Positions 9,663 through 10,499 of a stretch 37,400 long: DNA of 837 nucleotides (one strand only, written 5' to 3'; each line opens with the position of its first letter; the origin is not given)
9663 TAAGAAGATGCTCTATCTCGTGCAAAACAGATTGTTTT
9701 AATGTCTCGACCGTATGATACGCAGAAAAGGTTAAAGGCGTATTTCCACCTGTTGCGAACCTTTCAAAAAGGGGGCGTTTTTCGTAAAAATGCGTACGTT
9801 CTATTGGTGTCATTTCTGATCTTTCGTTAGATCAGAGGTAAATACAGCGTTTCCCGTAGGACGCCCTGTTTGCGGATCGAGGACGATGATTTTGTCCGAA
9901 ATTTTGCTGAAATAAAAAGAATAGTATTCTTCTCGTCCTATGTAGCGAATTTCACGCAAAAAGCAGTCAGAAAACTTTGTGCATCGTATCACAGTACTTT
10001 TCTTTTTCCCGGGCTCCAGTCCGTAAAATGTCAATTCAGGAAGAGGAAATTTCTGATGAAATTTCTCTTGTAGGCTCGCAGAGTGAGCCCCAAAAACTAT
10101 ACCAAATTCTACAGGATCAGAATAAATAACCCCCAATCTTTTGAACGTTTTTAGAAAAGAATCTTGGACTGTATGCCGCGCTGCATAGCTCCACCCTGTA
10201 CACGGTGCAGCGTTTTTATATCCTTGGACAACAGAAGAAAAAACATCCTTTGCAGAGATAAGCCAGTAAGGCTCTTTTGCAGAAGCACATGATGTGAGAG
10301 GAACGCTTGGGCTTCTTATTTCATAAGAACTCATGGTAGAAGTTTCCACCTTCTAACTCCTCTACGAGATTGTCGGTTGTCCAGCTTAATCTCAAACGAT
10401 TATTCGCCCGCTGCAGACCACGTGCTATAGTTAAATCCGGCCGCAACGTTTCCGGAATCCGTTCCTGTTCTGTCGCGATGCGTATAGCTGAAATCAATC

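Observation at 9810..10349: Unassigned 179-aa gene wedged between hcp and tssE, possibly a second very divergent tube-like protein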

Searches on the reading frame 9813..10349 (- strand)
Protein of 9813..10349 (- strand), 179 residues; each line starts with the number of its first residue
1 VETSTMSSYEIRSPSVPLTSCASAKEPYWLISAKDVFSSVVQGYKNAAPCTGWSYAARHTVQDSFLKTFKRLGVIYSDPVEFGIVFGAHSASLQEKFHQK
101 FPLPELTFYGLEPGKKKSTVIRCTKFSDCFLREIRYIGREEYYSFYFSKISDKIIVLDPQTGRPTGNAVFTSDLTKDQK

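Call 5: search_protein_families(library=pfam, proteins=[window:9813-10349:-], max_evalue=0.1)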
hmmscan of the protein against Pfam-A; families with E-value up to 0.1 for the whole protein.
window:9813-10349:- (179 aa): 0 families

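Call 6: search_protein_families(library=ncbifam, proteins=[window:9813-10349:-], max_evalue=0.1)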
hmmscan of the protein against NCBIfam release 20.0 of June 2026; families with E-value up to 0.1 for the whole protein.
window:9813-10349:- (179 aa): 0 families

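Call 9: find_homologous_proteins(query=window:9813-10349:-, max_evalue=0.01)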
Query window:9813-10349:- (179 aa): 6 proteins with E <= 0.01 among 26 candidates.
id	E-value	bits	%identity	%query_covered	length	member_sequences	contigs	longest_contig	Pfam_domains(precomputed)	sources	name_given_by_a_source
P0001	1.9e-113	394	100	97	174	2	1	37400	-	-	-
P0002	4.4e-79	282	73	96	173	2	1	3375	-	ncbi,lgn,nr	ncbi:MAG: hypothetical protein LBF76_02345 [Holosporales bacterium]|nr:hypothetical protein [Holospo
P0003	1.0e-77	278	71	96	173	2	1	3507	-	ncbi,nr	ncbi:MAG: hypothetical protein LBD66_02075 [Holosporales bacterium]|nr:hypothetical protein [Holospo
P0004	1.0e-77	278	73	91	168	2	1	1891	-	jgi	jgi:hypothetical protein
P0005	1.3e-71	258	72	86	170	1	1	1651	-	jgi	jgi:hypothetical protein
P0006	9.5e-67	242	68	86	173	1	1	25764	-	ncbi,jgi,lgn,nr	ncbi:MAG: hypothetical protein LBJ70_05725 [Holosporales bacterium]|jgi:hypothetical protein|nr:hypo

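Call 18: search_solved_structures(query=A1, max_evalue=10)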
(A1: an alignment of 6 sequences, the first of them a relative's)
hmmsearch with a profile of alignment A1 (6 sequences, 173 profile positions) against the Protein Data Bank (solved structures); distinct sequences matched with E-value up to 10: 0.

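Call 19: find_encoding_contigs(protein=P0006, flank=10000, max_places=3)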
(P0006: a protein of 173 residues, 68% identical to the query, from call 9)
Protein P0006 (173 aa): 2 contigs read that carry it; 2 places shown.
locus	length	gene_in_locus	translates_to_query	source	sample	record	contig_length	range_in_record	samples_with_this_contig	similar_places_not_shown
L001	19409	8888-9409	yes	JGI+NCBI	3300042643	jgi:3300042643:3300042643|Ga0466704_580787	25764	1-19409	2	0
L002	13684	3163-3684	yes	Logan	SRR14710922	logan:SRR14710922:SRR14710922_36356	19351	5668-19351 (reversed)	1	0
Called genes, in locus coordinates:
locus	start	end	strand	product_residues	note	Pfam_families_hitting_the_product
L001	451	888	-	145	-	PF09361:Phasin_2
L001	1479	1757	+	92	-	-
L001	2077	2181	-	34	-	-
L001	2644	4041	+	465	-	PF19577:DcaP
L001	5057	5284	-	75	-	-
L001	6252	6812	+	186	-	PF05591:T6SS_VipA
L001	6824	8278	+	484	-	PF05943:VipB, PF18945:VipB_2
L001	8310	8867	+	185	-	-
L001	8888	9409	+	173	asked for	-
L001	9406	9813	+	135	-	PF04965:GPW_gp25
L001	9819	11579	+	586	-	PF05947:T6SS_TssF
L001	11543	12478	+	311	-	PF06996:T6SS_TssG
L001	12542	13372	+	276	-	PF01073:3Beta_HSD (weak), PF01370:Epimerase, PF02719:Polysacc_synt_2 (weak), PF13460:NAD_binding_10, PF16363:GDP_Man_Dehyd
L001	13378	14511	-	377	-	PF07690:MFS_1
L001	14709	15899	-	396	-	PF00375:SDF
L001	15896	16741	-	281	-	PF01066:CDP-OH_P_transf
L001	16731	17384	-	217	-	PF02666:PS_Dcarbxylase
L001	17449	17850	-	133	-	PF13581:HATPase_c_2, PF02518:HATPase_c (weak)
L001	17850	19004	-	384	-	PF00072:Response_reg, PF07228:SpoIIE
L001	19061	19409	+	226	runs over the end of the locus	PF00929:RNase_T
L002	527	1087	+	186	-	PF05591:T6SS_VipA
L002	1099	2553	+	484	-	PF05943:VipB, PF18945:VipB_2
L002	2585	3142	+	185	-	-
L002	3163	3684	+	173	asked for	-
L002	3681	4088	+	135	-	PF04965:GPW_gp25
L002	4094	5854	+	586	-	PF05947:T6SS_TssF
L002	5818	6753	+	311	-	PF06996:T6SS_TssG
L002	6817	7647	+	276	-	PF01073:3Beta_HSD (weak), PF01370:Epimerase, PF02719:Polysacc_synt_2 (weak), PF13460:NAD_binding_10, PF16363:GDP_Man_Dehyd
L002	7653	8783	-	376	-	PF07690:MFS_1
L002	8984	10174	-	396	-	PF00375:SDF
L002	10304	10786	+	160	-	-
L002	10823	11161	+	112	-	-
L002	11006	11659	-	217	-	PF02666:PS_Dcarbxylase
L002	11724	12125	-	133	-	PF13581:HATPase_c_2, PF02518:HATPase_c (weak)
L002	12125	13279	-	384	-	PF00072:Response_reg, PF07228:SpoIIE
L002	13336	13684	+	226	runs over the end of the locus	PF00929:RNase_T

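Call 20: find_encoding_contigs(protein=P0002, flank=5000, max_places=3)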
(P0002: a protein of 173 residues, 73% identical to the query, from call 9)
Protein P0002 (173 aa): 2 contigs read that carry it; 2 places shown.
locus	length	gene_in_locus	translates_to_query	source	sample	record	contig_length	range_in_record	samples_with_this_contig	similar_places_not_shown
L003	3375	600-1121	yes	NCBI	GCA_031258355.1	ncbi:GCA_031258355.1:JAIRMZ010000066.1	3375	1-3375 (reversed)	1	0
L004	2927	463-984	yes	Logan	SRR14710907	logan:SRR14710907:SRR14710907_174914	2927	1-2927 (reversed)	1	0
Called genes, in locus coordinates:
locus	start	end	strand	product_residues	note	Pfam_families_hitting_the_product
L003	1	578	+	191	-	?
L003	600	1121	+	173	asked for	-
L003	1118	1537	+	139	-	PF04965:GPW_gp25 (weak)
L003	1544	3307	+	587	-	PF05947:T6SS_TssF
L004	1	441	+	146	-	?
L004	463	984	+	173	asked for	-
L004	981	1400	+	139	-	PF04965:GPW_gp25 (weak)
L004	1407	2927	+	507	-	?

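Call 21: predict_structure(alignment_id=A1)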
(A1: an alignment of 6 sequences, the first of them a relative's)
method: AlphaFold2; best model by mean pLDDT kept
length: 174 residues; sequences in the alignment: 6
mean_pLDDT: 38.5   pTM: 0.35
mean pLDDT of the five models: 38.5, 37.8, 35.8, 30.8, 29.4
residues with pLDDT >= 90: 0; 70-90: 2; 50-70: 51; < 50: 121
segments of 3 or more residues with pLDDT < 50: 1-96, 128-132, 135-137, 162-174
pLDDT, mean of each block of 10 residues (from residue 1): 27 25 22 24 25 27 27 29 37 49 52 57 54 50 55 64 35 27
secondary structure, 60 per line:
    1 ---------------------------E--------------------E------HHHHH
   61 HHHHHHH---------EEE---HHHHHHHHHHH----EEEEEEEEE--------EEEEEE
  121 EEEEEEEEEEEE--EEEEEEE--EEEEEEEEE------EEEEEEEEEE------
elements in order: H56-67 E77-79 H83-93 E98-106 E115-132 E135-141 E144-152 E159-168

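Call 22: search_protein_representatives(alignment_id=A1)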
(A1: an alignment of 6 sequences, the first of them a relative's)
Query: 6 sequences, 173 profile positions. Proteins with E-value up to 0.001 (for the whole library): 24; up to 1e-10: 1; up to 1e-30: 1. The best 24 are listed.
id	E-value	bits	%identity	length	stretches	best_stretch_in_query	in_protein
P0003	4.2e-101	352.2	-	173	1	2-172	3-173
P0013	1.0e-07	48.2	-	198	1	16-169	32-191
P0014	1.3e-07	47.8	-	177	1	11-171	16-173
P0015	1.5e-07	47.6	-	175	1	12-169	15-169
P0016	5.2e-07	45.8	-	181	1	16-169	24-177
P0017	7.7e-07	45.3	-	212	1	20-150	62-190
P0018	1.2e-06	44.7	-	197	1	18-169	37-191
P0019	1.3e-06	44.6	-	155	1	21-147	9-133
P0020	1.6e-06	44.3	-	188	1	10-171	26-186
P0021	1.7e-06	44.1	-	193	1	14-167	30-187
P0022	2.5e-06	43.6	-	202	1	5-144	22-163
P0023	3.1e-06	43.3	-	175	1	16-171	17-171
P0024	3.7e-06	43.1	-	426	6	50-70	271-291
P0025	3.7e-06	43.1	-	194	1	66-170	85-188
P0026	2.5e-05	40.3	-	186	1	16-171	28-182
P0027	4.2e-05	39.6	-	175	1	9-171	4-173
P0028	5.2e-05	39.3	-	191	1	11-156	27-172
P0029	6.4e-05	39.0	-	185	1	18-157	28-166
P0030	6.8e-05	38.9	-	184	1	15-170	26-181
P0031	1.8e-04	37.5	-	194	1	14-171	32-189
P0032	2.6e-04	37.1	-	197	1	7-166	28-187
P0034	8.0e-04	35.5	-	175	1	15-152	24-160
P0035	9.4e-04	35.2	-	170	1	11-169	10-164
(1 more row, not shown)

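Call 24: search_protein_families(library=pfam, alignment_id=A3, max_evalue=1)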
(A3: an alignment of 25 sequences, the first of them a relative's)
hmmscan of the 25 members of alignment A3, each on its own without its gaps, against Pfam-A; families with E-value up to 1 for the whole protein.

A. member 1, P0001 (174 aa): 0 families

B. families by the number of members that match (of 25 scanned): 8 families
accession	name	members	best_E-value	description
PF05638.18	T6SS_HCP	9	1.7e-05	Type VI secretion system effector, Hcp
PF14125.13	DUF4292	1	0.02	Domain of unknown function (DUF4292)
PF00370.27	FGGY_N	1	0.03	FGGY family of carbohydrate kinases, N-terminal domain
PF07550.17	Shr-like_HID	1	0.073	Heme-binding protein Shr-like, Hb-interacting domain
PF05307.16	Bundlin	1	0.13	Bundlin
PF18531.7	Polo_box_2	1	0.14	Polo box domain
PF08586.15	Rsc14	1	0.16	RSC complex, Rsc14/Ldb7 subunit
PF16248.10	DUF4905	1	0.25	Domain of unknown function (DUF4905)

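Call 25: search_solved_structures(query=A3, max_evalue=10, show_alignments=2)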
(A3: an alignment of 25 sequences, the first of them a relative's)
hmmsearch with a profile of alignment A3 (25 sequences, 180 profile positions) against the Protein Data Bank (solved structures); distinct sequences matched with E-value up to 10: 9.
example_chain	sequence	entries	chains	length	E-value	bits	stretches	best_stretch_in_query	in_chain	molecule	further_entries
7fcf_B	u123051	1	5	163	7.6e-08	35.4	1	38-176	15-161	Fimbrial protein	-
3v4h_A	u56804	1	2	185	1.3e-06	31.4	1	23-174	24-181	hypothetical protein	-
7fcf_A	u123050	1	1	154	7.3e-06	29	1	38-168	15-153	Fimbrial protein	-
9qpe_A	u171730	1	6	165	0.00013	24.8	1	37-175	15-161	Hcp family type VI secretion system effector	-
5xeu_A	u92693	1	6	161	0.00031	23.7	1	32-176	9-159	Hcp1 family type VI secretion system effector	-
5mxn_1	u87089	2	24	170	0.00032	23.6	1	32-135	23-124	Haemolysin co-regulated protein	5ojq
5xhh_A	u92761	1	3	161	0.011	18.6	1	32-176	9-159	Hcp1 family type VI secretion system effector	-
4tv4_A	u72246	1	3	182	0.17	14.8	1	22-176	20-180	Uncharacterized protein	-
8yun_A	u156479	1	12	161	0.31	13.9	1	31-175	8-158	Hcp1 family type VI secretion system effector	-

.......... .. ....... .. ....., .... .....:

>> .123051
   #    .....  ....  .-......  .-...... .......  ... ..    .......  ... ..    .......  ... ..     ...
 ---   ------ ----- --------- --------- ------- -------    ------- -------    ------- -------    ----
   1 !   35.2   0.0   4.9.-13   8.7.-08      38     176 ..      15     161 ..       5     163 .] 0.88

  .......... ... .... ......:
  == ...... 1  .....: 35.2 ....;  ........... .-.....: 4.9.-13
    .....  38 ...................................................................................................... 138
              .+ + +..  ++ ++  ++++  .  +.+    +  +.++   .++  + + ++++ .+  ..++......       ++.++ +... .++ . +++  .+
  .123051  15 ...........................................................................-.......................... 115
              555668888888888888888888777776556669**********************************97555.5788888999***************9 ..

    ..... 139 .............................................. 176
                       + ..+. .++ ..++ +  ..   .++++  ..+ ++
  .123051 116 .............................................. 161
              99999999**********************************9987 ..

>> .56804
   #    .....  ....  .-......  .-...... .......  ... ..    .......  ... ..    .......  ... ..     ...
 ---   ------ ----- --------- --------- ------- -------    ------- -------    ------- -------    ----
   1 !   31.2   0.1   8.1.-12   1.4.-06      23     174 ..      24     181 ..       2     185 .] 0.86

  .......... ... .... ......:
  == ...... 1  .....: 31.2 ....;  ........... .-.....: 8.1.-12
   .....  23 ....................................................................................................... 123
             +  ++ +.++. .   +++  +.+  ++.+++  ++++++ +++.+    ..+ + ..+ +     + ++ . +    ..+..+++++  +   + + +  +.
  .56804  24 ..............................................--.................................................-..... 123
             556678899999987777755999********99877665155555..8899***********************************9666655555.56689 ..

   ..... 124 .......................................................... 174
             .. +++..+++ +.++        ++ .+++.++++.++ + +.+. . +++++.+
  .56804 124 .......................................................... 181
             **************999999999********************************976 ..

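Call 27: find_homologous_proteins(query=A3, max_evalue=0.001)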
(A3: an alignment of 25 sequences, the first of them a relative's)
Query A3 (25 sequences) (174 aa, profile of the alignment): 9 proteins with E <= 0.001 among 1473 candidates.
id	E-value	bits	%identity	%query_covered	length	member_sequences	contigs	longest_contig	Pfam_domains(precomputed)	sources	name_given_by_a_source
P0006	1.0e-51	193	68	89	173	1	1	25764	-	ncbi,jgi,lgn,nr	ncbi:MAG: hypothetical protein LBJ70_05725 [Holosporales bacterium]|jgi:hypothetical protein|nr:hypo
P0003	4.8e-50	188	71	98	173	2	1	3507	-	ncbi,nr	ncbi:MAG: hypothetical protein LBD66_02075 [Holosporales bacterium]|nr:hypothetical protein [Holospo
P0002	6.0e-49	184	73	98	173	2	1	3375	-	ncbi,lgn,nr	ncbi:MAG: hypothetical protein LBF76_02345 [Holosporales bacterium]|nr:hypothetical protein [Holospo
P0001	8.5e-49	184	100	100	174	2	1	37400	-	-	-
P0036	2.4e-48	182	25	85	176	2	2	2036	-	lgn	-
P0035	7.9e-48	180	20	85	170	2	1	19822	-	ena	-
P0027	3.2e-46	175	19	89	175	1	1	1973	-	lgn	-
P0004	2.5e-44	169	73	93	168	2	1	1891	-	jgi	jgi:hypothetical protein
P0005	1.7e-38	150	72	89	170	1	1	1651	-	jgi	jgi:hypothetical protein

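Call 28: find_encoding_contigs(protein=P0035, flank=10000, max_places=3)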
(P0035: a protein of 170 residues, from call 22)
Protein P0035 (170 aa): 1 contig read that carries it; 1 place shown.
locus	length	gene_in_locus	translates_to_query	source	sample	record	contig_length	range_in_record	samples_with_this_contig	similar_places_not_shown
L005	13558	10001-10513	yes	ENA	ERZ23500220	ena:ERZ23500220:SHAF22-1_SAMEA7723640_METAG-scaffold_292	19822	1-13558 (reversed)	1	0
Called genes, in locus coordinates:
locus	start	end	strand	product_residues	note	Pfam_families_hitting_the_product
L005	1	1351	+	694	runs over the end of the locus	-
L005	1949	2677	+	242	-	-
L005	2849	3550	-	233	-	PF04333:MlaA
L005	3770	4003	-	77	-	PF00118:Cpn60_TCP1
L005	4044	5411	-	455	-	-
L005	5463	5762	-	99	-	PF00166:Cpn10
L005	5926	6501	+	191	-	-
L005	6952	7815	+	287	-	PF12784:PDDEXK_2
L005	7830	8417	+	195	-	PF12784:PDDEXK_2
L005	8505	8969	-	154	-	PF01668:SmpB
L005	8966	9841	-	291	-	PF00701:DHDPS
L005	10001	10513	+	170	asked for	-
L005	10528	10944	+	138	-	PF04965:GPW_gp25 (weak)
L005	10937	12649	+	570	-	PF05947:T6SS_TssF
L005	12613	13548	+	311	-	PF06996:T6SS_TssG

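Call 29: find_encoding_contigs(protein=P0036, flank=5000, max_places=3)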
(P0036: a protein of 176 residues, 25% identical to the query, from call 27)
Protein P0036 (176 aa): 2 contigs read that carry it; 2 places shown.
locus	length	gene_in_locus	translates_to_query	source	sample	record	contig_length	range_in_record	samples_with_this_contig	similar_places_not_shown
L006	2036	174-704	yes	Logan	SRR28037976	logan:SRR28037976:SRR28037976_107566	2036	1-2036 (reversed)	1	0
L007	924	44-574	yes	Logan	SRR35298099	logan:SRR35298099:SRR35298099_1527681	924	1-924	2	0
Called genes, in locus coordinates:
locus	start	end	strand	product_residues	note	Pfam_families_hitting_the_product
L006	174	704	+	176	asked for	-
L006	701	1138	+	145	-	PF04965:GPW_gp25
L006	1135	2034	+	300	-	?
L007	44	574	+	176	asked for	-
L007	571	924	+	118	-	?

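Call 30: find_encoding_contigs(protein=P0027, flank=5000, max_places=3)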
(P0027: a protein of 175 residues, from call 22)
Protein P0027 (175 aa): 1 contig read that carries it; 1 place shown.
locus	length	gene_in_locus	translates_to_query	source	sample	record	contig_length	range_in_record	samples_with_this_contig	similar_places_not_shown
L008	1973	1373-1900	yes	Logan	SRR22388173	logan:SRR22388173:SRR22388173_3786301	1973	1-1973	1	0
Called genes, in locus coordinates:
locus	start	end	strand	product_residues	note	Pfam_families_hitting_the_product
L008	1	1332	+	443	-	?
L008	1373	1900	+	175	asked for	-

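Call 37: find_related_loci(query=A5, collection=genome_contigs, flank=10000)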
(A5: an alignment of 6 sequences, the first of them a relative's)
Query A5 (180 aa) in genome_contigs; peptide patterns used: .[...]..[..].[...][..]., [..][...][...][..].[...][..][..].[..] (x = any residue, [..] = any of these).
125 stretches matched a pattern; 32 encode a relative of the query (tblastn E <= 1e-3); 31 distinct loci.
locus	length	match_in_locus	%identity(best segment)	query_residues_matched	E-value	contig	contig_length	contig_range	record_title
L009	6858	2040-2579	99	1-180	1e-118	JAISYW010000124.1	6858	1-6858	MAG: Holosporaceae bacterium isolate Nc350_bin51 k119_2462139, whole genome shotgun sequence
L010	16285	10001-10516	62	5-180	1e-62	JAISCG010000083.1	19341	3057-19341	MAG: Holosporaceae bacterium isolate Gx481_bin64 k119_2066438, whole genome shotgun sequence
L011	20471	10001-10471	62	28-180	1e-61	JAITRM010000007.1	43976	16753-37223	MAG: Holosporaceae bacterium isolate Roe453_bin27 k119_158187, whole genome shotgun sequence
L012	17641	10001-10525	55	3-180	1e-61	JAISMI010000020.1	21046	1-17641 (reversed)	MAG: Holosporaceae bacterium isolate Im510_bin26 k119_2806379, whole genome shotgun sequence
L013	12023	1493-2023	55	4-180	4e-60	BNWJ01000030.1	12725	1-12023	Alphaproteobacteria bacterium PG1894_49 DNA, sequence030, whole genome shotgun sequence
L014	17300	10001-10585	51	5-180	6e-60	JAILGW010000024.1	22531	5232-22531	MAG: Alphaproteobacteria bacterium isolate RUI108 k141_6778353_flag=1_multi=8.0000_len=22531, whole genome shotgun seque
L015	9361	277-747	57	27-179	8e-59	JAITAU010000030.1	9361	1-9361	MAG: Holosporaceae bacterium isolate Ncb351_bin54 k119_3928573, whole genome shotgun sequence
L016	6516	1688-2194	58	7-180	2e-58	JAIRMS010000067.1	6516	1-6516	MAG: Holosporaceae bacterium isolate Cd354_bin114 k119_1692315, whole genome shotgun sequence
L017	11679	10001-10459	63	28-180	2e-56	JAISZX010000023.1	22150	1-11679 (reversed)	MAG: Holosporaceae bacterium isolate Ncb351_bin115 k119_2815890, whole genome shotgun sequence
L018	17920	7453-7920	64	25-180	7e-56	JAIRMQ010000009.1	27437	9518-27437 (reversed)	MAG: Holosporaceae bacterium isolate Cd354_bin112 k119_2111725, whole genome shotgun sequence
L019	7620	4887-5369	55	24-180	1e-55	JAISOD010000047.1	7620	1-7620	MAG: Holosporaceae bacterium isolate Iy174_bin27 k119_3126784, whole genome shotgun sequence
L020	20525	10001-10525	51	1-177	1e-54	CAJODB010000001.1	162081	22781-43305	uncultured Alphaproteobacteria bacterium isolate Red_deer_1_mag_183 genome assembly, contig: scaffold_12, whole genome s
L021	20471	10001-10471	56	28-180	1e-51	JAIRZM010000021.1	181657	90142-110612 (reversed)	MAG: Holosporaceae bacterium isolate Gsp477_bin9 k119_5783369, whole genome shotgun sequence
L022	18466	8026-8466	57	28-174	4e-51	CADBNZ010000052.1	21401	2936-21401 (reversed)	MAG: uncultured proteobacterium isolate RUG14145 genome assembly, contig: RUG14145_asm_52, whole genome shotgun sequence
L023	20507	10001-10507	53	4-177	2e-50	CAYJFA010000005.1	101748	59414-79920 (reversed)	MAG TPA_asm: uncultured Holosporaceae bacterium isolate ERP123703_co3_209 genome assembly, contig: NODE_138_length_10174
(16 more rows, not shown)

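Call 48: predict_structure(alignment_id=A3)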
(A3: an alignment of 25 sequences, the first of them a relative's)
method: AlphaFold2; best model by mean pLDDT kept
length: 174 residues; sequences in the alignment: 25
mean_pLDDT: 86.3   pTM: 0.80
mean pLDDT of the five models: 86.3, 85.9, 85.2, 84.9, 84.5
residues with pLDDT >= 90: 117; 70-90: 26; 50-70: 16; < 50: 15
segments of 3 or more residues with pLDDT < 50: 3-7, 12-17
pLDDT, mean of each block of 10 residues (from residue 1): 48 51 94 88 96 79 69 96 95 97 90 92 98 97 98 92 95 65
secondary structure, 60 per line:
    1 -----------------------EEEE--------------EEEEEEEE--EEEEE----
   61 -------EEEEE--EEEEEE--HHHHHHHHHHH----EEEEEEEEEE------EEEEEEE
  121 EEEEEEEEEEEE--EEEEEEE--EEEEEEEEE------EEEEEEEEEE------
elements in order: E24-27 E42-49 E52-56 E68-72 E75-80 H83-93 E98-107 E114-132 E135-141 E144-152 E159-168
